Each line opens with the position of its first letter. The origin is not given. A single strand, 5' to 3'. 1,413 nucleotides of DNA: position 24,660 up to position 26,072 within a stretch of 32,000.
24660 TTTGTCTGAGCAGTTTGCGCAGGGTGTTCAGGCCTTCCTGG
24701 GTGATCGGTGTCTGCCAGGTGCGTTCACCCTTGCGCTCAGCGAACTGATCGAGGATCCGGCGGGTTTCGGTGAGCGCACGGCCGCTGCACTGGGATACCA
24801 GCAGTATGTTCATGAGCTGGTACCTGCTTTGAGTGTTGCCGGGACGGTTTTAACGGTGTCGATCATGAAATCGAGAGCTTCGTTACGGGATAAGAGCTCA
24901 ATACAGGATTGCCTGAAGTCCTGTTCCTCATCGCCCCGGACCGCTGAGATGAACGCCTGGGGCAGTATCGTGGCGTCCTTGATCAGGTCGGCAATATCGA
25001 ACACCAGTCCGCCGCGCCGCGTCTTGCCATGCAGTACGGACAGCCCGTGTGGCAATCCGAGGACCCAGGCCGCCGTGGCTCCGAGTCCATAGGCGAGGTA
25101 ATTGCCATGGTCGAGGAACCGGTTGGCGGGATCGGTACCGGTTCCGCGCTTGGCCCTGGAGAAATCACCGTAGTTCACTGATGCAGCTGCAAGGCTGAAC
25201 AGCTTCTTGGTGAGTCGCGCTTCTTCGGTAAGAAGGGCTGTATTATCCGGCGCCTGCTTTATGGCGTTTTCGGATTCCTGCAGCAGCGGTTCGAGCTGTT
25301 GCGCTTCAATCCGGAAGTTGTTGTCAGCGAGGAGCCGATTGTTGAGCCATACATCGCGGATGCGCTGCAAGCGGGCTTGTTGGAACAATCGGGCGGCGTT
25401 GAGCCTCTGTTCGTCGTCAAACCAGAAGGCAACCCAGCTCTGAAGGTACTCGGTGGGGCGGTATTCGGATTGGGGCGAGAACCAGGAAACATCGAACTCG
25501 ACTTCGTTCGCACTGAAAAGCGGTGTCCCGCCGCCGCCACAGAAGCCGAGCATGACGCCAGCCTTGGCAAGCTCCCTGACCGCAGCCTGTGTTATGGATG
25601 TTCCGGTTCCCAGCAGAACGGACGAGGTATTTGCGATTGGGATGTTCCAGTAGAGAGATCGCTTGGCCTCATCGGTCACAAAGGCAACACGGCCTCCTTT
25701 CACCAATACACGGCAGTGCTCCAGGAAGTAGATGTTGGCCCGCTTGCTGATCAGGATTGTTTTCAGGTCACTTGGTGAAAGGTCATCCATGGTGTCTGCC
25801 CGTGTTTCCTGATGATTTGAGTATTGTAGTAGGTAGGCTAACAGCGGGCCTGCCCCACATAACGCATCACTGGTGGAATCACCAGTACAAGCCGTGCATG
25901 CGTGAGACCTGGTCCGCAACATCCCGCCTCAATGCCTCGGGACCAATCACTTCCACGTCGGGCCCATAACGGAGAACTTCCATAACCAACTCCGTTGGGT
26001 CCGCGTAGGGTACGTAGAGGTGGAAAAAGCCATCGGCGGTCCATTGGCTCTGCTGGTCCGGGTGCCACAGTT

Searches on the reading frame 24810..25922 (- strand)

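Call 86: search_protein_families(library=ncbifam, proteins=[window:24810-25922:-], max_evalue=1e-10)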
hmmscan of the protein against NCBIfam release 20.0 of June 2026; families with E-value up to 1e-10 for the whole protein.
window:24810-25922:- (370 aa): 3 families
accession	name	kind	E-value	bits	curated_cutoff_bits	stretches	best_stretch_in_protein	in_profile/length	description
TIGR03637.1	cas1_YPEST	exception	5.1e-150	499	150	1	56-360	1-305/307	type I-F CRISPR-associated endonuclease Cas1f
TIGR00287.1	cas1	equivalog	2.5e-63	214.1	71.7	1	63-339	1-267/327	CRISPR-associated endonuclease Cas1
TIGR03638.1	cas1_ECOLI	exception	7.8e-27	94.2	215.6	2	58-185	7-120/269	type I-E CRISPR-associated endonuclease Cas1e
